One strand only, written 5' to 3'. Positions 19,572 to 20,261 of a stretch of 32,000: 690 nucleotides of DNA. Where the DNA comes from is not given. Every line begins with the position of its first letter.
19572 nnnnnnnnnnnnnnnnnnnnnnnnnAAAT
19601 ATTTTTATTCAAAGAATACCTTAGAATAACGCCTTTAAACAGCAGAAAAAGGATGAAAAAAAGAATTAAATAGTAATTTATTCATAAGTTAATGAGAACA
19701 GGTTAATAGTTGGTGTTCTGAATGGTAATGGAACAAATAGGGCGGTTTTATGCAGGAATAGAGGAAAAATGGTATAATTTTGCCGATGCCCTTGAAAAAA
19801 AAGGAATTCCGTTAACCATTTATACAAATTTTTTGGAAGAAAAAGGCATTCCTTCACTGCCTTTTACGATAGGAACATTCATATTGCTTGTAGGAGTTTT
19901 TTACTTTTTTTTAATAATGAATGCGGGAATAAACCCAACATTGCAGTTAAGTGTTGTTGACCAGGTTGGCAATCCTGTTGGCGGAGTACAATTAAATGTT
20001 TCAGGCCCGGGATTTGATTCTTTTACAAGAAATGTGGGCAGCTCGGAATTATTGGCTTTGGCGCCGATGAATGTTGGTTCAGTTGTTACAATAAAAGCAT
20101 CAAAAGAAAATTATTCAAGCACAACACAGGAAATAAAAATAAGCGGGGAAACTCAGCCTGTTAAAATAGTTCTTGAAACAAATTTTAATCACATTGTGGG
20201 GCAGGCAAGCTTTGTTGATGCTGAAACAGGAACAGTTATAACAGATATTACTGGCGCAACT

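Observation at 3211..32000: Window-scale cell-surface island: pilus operon flanked by three giant surface proteins, an archaeosortase and a pilin-like giant partner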

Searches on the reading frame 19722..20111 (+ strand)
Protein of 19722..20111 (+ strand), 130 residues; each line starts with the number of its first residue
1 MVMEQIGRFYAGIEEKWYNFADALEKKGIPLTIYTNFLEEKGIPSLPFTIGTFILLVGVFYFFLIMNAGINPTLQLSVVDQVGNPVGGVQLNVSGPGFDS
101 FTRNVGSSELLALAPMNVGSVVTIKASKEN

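Call 29: find_homologous_proteins(query=window:19722-20111:+, max_evalue=0.01)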
Query window:19722-20111:+: 43 candidates shared short words with the query, none scored E <= 0.01.

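Call 40: search_protein_representatives(alignment_id=A3)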
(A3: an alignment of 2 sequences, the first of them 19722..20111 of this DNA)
Query: 2 sequences, 139 profile positions. Proteins with E-value up to 0.001 (for the whole library): 796; up to 1e-10: 256; up to 1e-30: 2. The best 150 are listed.
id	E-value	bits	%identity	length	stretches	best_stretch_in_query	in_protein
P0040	6.5e-64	230.1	-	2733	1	1-135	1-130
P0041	1.3e-61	222.6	-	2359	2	1-139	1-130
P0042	4.2e-26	107.6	-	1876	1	7-136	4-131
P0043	9.6e-23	96.7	-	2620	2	8-138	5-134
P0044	3.8e-21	91.5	-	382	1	5-132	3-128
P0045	4.1e-21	91.4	-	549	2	6-136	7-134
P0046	4.6e-21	91.3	-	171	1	9-135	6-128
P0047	6.0e-21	90.9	-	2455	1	5-131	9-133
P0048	1.7e-20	89.4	-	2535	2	8-137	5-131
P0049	3.0e-20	88.6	-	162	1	3-137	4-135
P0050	3.7e-20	88.4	-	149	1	4-133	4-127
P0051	3.8e-20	88.3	-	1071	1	8-135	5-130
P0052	7.0e-20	87.5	-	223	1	8-136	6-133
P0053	8.8e-20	87.1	-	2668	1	6-135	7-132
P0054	9.7e-20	87.0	-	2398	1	1-101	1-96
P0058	1.4e-18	83.2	-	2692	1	1-133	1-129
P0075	9.9e-17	77.2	-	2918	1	4-132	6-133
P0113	6.6e-15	71.3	-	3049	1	7-118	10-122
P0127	2.2e-14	69.7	-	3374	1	3-134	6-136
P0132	2.8e-14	69.3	-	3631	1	12-135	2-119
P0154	1.6e-13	66.9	-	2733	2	8-134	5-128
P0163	2.3e-13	66.3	-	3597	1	3-135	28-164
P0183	6.9e-13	64.8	-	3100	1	3-127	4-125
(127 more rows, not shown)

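Call 43: search_protein_families(library=pfam, max_evalue=0.001, proteins=[P0127, P0132, P0075])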
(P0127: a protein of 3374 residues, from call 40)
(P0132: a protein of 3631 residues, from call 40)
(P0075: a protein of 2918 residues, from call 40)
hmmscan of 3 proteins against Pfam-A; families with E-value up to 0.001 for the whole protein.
P0127 (3374 aa): 8 families
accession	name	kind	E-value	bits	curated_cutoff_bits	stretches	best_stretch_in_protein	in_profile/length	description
PF01520.23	Amidase_3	-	1.6e-19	71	27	1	2999-3171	1-173/174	N-acetylmuramoyl-L-alanine amidase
PF13620.12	CarboxypepD_reg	-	2.4e-19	69.9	32.3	2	944-1008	7-70/82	Carboxypeptidase regulatory-like domain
PF01832.25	Glucosaminidase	-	1.1e-09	39.5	30.2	1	3232-3315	3-86/123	Mannosyl-glycoprotein endo-beta-N-acetylglucosaminidase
PF11974.14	bMG3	-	5.1e-09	36.5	34.9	0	339-399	10-75/103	Bacterial alpha-2-macroglobulin MG3 domain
PF17802.7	SpaA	-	1.4e-06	28.8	23.1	0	350-411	9-75/91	Prealbumin-like fold domain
PF00877.26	NLPC_P60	-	3.2e-06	27.5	23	1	2869-2943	13-83/105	NlpC/P60 family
PF17210.9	SdrD_B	-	6.5e-05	23.5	29.7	0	944-997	17-68/112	SdrD B-like domain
PF10577.15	FAM171A1-2-B_N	-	7e-05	22.7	31.2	0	343-413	2-72/254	FAM171A1/A2/B, N-terminal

P0132 (3631 aa): 8 families
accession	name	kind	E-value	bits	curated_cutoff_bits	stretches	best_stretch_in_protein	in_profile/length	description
PF13620.12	CarboxypepD_reg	-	1.2e-16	61.2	32.3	0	355-414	5-65/82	Carboxypeptidase regulatory-like domain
PF18911.6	PKD_4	-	3.1e-08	34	27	1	2585-2625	2-42/85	PKD domain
PF10670.15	DUF4198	-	2.1e-06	28.4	34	0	61-104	148-197/209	Domain of unknown function (DUF4198)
PF22352.2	K319L-like_PKD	-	5.5e-06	26.7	27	0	2591-2628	1-39/84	K319L-like, PKD domain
PF11974.14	bMG3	-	2.8e-05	24.4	34.9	0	60-104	15-60/103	Bacterial alpha-2-macroglobulin MG3 domain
PF17802.7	SpaA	-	3.3e-05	24.4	23.1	0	447-489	13-57/91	Prealbumin-like fold domain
PF00801.26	PKD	-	0.00016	22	23.5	0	2595-2625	9-37/80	PKD domain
PF03425.19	CBM_11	-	0.00021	21.9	27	1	2661-2783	13-132/182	Carbohydrate binding domain (family 11)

P0075 (2918 aa): 4 families
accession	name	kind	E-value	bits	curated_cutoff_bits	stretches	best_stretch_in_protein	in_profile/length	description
PF13620.12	CarboxypepD_reg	-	6.5e-18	65.3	32.3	1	935-1006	4-68/82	Carboxypeptidase regulatory-like domain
PF02369.22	Big_1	-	3.2e-07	30.8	34.9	0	76-115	21-63/93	Bacterial Ig-like domain (group 1)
PF11974.14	bMG3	-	0.00018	21.8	34.9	0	85-118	25-58/103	Bacterial alpha-2-macroglobulin MG3 domain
PF17802.7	SpaA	-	0.00047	20.7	23.1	0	83-134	11-65/91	Prealbumin-like fold domain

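Call 45: list_cluster_members(proteins=[P0127, P0132, P0163, P0183, P0113, P0053, P0075, P0043, P0047, P0058])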
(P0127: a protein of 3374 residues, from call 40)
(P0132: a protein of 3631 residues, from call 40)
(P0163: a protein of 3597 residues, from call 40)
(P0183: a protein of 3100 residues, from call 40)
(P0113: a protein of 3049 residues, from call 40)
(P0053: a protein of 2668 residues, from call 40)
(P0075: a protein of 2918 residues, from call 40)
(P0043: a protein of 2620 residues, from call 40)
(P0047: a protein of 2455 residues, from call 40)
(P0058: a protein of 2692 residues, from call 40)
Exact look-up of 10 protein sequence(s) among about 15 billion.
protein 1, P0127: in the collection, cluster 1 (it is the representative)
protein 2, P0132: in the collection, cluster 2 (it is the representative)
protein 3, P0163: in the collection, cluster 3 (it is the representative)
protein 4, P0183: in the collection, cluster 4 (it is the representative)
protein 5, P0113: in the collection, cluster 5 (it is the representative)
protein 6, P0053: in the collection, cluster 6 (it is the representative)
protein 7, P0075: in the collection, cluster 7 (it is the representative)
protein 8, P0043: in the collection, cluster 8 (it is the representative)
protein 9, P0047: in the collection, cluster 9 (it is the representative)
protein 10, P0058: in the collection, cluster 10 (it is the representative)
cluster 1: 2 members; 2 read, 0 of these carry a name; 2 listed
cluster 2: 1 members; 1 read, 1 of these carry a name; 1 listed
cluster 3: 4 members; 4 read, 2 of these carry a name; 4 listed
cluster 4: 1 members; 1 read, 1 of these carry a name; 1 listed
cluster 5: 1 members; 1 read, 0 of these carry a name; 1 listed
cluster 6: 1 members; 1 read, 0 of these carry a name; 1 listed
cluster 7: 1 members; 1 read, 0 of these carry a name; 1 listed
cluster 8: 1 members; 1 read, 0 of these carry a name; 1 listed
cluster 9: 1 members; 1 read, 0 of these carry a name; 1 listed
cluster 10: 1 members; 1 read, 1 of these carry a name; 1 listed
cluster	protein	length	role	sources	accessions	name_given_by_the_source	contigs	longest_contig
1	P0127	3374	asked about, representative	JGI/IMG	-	-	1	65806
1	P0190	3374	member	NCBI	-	-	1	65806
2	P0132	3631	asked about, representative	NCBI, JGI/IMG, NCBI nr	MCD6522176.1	MAG: hypothetical protein J7K68_00345 [Candidatus Diapherotrites archaeon] | hypothetical protein [Candidatus Diapherotrites archaeon]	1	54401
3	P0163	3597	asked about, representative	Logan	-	-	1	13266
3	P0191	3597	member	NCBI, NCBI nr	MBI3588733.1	carboxypeptidase regulatory-like domain-containing protein [Candidatus Micrarchaeota ...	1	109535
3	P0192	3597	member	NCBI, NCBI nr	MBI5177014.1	carboxypeptidase regulatory-like domain-containing protein [Candidatus Micrarchaeota ...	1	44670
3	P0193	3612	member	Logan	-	-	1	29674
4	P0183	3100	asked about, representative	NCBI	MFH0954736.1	MAG: carboxypeptidase-like regulatory domain-containing protein [Candidatus Micrarchaeota ...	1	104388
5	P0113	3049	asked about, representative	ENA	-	-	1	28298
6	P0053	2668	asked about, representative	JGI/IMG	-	-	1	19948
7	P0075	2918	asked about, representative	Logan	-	-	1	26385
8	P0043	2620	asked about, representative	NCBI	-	-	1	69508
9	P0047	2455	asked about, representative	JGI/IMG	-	-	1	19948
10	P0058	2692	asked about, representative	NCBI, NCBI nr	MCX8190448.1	MAG: carboxypeptidase-like regulatory domain-containing protein [Candidatus ... | carboxypeptidase-like regulatory domain-containing protein [Candidatus Diapherotrites ...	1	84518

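Call 46: find_encoding_contigs(protein=P0183, flank=10000, max_places=2)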
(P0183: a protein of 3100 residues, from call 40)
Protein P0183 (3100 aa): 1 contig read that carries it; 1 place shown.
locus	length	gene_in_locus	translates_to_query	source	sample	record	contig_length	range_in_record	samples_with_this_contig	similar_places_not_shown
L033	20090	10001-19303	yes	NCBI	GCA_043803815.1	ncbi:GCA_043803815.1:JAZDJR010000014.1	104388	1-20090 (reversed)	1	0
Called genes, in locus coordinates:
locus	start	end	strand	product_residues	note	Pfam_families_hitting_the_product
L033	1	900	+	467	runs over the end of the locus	PF03486:HI0933_like (faint), PF07992:Pyr_redox_2, PF13738:Pyr_redox_3, PF00070:Pyr_redox, PF02852:Pyr_redox_dim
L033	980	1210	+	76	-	PF15919:HicB_lk_antitox (weak)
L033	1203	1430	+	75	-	PF07927:HicA_toxin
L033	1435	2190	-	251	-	PF21948:LplA-B_cat, PF03099:BPL_LplA_LipB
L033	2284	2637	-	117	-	-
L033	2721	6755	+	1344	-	PF13620:CarboxypepD_reg (faint), PF17802:SpaA (faint)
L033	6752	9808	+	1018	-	-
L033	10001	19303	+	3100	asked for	PF02369:Big_1 (faint), PF13620:CarboxypepD_reg (faint), PF17210:SdrD_B (weak), PF17802:SpaA (faint)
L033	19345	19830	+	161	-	PF20603:Bact_hydrolase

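Call 47: find_encoding_contigs(protein=P0127, flank=10000, max_places=2)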
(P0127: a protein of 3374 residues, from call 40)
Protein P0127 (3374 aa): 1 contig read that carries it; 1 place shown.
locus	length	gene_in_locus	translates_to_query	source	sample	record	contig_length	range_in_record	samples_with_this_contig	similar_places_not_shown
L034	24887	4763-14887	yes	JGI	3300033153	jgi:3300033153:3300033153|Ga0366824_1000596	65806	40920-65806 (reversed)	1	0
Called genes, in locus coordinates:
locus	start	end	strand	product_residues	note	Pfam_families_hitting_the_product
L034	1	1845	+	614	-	?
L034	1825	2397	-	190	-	-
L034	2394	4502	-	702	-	-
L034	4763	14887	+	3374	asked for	PF11974:bMG3 (faint), PF17802:SpaA (faint), PF13620:CarboxypepD_reg (weak), PF00877:NLPC_P60 (weak), PF01520:Amidase_3, PF01832:Glucosaminidase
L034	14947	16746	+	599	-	-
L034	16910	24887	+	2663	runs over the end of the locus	PF17802:SpaA (faint), PF13620:CarboxypepD_reg (faint)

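Call 72: search_protein_families(library=pfam, max_evalue=0.001, proteins=[L034:2394-4502:-, L034:1825-2397:-])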
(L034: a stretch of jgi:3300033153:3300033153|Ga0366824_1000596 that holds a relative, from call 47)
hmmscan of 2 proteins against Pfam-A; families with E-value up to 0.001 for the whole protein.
L034:2394-4502:- (702 aa): 0 families

L034:1825-2397:- (190 aa): 0 families

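Call 81: search_protein_families(library=ncbifam, max_evalue=5, proteins=[window:19722-20111:+])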
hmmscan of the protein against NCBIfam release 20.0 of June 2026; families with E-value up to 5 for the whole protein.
window:19722-20111:+ (130 aa): 1 family
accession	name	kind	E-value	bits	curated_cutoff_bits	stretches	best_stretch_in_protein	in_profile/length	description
TIGR04270.1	Rama_corrin_act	subfamily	0.086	11.2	500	1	16-51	408-443/534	methylamine methyltransferase corrinoid protein reductive activase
